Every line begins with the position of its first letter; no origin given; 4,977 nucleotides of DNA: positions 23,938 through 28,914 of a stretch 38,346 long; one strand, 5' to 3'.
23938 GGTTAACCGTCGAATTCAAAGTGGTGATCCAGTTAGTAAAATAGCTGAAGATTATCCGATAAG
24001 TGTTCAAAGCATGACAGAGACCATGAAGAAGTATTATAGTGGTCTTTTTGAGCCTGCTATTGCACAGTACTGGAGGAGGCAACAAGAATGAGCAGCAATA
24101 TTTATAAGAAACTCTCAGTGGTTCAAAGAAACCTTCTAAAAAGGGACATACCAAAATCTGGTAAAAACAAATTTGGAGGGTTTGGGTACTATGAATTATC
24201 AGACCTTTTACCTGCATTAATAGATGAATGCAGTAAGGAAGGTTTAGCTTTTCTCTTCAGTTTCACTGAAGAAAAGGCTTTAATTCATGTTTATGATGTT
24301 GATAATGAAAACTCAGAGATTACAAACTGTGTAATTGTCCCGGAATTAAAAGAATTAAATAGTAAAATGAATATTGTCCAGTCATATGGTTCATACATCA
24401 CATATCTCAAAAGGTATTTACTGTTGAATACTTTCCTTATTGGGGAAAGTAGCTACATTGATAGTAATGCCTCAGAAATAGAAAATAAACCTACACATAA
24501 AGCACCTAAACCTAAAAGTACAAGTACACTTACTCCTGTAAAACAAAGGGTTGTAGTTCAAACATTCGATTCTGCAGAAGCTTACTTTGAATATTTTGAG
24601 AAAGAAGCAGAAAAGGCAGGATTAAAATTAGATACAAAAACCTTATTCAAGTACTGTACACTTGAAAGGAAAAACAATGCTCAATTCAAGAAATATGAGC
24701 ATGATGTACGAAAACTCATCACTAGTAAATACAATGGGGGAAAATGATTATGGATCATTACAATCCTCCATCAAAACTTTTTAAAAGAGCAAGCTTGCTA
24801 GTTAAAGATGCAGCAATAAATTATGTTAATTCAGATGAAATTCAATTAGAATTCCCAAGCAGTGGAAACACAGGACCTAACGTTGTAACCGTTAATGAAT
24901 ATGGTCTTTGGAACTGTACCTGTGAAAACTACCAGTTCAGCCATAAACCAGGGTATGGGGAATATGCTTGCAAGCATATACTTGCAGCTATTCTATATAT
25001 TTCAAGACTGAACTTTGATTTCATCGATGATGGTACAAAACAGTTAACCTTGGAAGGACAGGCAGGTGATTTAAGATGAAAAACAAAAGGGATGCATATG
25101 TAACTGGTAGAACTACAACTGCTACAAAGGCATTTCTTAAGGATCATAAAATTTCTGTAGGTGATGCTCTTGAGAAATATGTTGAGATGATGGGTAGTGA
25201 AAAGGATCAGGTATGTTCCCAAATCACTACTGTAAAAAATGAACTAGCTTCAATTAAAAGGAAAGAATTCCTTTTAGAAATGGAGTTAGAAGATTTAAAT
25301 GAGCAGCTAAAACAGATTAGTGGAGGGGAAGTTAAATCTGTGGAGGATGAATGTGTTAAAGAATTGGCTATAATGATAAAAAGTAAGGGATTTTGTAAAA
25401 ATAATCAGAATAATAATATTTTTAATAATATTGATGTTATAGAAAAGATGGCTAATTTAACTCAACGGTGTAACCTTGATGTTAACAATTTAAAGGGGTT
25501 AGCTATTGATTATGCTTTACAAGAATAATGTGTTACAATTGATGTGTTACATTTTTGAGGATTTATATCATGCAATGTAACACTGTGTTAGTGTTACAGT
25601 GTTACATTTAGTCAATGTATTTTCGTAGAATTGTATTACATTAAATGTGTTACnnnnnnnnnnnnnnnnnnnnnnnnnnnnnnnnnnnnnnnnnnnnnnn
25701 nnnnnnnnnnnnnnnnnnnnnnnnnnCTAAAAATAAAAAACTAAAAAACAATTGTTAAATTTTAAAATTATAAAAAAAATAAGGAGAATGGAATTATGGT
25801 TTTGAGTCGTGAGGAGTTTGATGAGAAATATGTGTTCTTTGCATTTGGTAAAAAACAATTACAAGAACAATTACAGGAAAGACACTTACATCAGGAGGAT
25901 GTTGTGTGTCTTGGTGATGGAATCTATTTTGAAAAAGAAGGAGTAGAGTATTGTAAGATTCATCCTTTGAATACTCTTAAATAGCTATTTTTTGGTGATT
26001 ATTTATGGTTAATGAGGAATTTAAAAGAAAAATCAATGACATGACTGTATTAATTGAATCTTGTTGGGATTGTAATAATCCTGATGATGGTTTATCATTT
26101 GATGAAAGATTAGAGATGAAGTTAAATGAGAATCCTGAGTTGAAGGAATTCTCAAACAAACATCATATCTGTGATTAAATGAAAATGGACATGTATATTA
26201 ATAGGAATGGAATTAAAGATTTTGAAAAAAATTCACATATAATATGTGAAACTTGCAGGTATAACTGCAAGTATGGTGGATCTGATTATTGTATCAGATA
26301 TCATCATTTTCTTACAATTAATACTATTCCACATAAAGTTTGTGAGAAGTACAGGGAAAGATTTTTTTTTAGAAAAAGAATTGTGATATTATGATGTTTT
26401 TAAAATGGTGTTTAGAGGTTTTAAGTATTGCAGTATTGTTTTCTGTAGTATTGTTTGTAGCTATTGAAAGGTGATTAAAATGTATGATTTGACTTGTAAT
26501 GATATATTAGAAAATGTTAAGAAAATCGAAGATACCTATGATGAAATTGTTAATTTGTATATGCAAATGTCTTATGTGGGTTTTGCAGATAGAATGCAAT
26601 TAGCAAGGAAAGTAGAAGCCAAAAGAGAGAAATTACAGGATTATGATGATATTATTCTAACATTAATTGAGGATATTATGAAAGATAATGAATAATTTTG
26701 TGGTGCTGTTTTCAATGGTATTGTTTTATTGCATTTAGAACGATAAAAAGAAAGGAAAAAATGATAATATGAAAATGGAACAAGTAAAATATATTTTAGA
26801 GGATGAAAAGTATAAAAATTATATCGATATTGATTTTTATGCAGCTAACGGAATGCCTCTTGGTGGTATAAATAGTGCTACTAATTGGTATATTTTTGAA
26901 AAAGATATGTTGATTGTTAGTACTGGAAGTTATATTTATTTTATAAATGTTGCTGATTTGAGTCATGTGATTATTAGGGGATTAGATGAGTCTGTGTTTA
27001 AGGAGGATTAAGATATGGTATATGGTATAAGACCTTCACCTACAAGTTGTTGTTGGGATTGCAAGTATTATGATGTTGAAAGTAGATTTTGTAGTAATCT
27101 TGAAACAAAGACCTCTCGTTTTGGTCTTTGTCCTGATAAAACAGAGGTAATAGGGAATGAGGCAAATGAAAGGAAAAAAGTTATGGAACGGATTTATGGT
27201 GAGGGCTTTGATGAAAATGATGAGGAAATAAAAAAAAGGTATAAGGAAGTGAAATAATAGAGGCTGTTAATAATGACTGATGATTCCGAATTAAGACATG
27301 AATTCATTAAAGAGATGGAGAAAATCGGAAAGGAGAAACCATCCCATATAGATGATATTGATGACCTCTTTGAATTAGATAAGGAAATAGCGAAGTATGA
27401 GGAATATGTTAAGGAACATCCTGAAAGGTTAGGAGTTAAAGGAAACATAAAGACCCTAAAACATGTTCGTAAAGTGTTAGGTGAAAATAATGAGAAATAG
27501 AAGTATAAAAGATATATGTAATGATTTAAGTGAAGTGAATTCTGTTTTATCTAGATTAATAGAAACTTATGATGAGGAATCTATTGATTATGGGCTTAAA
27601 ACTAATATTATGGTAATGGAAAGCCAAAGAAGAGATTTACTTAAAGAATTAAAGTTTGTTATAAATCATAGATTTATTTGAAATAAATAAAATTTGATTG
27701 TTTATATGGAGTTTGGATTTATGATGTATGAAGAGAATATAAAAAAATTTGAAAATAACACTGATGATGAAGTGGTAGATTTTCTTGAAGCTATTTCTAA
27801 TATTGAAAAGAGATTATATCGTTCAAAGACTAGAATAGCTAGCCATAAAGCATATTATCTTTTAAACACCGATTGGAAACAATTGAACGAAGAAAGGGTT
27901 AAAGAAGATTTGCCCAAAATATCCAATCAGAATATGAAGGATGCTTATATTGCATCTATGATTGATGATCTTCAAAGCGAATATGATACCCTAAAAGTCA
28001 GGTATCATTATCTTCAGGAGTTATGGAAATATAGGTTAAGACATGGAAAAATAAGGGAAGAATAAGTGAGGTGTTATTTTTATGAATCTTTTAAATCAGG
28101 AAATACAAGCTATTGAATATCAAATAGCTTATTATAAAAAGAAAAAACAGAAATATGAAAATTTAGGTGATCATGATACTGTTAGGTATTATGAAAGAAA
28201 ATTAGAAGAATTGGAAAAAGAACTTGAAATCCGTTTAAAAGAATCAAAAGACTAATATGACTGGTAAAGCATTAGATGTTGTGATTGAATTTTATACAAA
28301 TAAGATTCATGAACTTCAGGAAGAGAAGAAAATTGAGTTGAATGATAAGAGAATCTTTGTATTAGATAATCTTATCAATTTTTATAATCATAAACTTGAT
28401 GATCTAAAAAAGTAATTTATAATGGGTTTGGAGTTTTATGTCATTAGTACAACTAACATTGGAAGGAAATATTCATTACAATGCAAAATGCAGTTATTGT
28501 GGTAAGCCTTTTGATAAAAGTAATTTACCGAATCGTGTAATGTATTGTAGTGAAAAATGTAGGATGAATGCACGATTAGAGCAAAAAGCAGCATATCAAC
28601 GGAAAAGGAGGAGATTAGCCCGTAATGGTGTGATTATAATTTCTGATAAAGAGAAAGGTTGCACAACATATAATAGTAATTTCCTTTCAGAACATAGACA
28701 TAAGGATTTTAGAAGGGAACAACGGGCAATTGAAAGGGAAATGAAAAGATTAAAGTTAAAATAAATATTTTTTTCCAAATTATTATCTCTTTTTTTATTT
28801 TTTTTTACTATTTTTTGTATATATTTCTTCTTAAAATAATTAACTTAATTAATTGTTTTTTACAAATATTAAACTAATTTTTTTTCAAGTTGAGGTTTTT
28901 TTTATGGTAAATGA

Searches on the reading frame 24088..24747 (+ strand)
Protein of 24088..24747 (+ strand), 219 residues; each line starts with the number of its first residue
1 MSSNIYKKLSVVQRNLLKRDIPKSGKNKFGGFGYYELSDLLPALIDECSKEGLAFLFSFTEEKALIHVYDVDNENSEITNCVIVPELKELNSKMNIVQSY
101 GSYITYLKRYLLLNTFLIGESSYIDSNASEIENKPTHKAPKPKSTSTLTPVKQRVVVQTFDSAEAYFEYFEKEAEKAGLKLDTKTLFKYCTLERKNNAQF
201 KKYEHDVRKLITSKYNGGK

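Call 77: search_protein_families(library=pfam, proteins=[window:24088-24747:+], max_evalue=0.01)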
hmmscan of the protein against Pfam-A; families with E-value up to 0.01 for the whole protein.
window:24088-24747:+ (219 aa): 1 family
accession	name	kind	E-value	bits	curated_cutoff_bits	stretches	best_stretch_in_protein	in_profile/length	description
PF04404.17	ERF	-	9.6e-15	55.3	25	1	5-145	1-143/153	ERF superfamily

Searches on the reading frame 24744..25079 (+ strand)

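Call 77: search_protein_families(library=pfam, proteins=[window:24744-25079:+], max_evalue=0.01)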
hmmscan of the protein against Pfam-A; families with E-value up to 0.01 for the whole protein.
window:24744-25079:+ (111 aa): 1 family
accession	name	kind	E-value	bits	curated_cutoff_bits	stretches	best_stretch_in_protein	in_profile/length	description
PF04434.22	SWIM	-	1.1e-05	25.3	19.6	1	55-86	12-37/38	SWIM zinc finger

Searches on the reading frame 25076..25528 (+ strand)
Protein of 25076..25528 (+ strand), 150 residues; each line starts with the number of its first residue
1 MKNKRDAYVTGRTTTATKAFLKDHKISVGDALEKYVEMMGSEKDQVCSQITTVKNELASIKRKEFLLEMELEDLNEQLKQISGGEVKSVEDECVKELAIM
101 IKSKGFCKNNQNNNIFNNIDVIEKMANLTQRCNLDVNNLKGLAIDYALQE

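Call 77: search_protein_families(library=pfam, proteins=[window:25076-25528:+], max_evalue=0.01)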
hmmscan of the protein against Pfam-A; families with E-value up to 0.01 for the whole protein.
window:25076-25528:+ (150 aa): 3 families
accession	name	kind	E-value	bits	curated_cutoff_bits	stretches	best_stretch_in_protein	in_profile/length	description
PF07889.17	DUF1664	-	0.00027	21.4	34.6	1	16-102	34-118/124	Protein of unknown function (DUF1664)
PF10473.14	CENP-F_leu_zip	-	0.0074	16.8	34.5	0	18-82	19-79/140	Leucine-rich repeats of kinetochore protein Cenp-F/LEK1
PF00261.25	Tropomyosin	-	0.0085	16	38.6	1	28-82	15-68/242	Tropomyosin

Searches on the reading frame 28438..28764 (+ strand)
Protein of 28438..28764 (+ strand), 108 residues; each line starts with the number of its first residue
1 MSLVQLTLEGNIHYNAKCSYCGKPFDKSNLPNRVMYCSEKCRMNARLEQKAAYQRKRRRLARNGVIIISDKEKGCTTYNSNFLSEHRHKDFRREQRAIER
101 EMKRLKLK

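Call 59: search_protein_families(library=pfam, proteins=[window:28438-28764:+], max_evalue=0.01)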
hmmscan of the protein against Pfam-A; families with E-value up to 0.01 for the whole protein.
window:28438-28764:+ (108 aa): 2 families
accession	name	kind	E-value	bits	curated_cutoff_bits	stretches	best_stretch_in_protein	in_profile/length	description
PF01753.24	zf-MYND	-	0.0046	17.4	22.7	0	17-46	13-32/39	MYND finger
PF10013.15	DUF2256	-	0.0086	16.6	25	0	18-43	10-39/40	Uncharacterized protein conserved in bacteria (DUF2256)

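Call 95: search_protein_families(library=padloc, proteins=[window:28438-28764:+], max_evalue=0.01)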
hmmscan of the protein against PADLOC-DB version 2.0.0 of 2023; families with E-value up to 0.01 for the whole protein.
window:28438-28764:+ (108 aa): 0 families
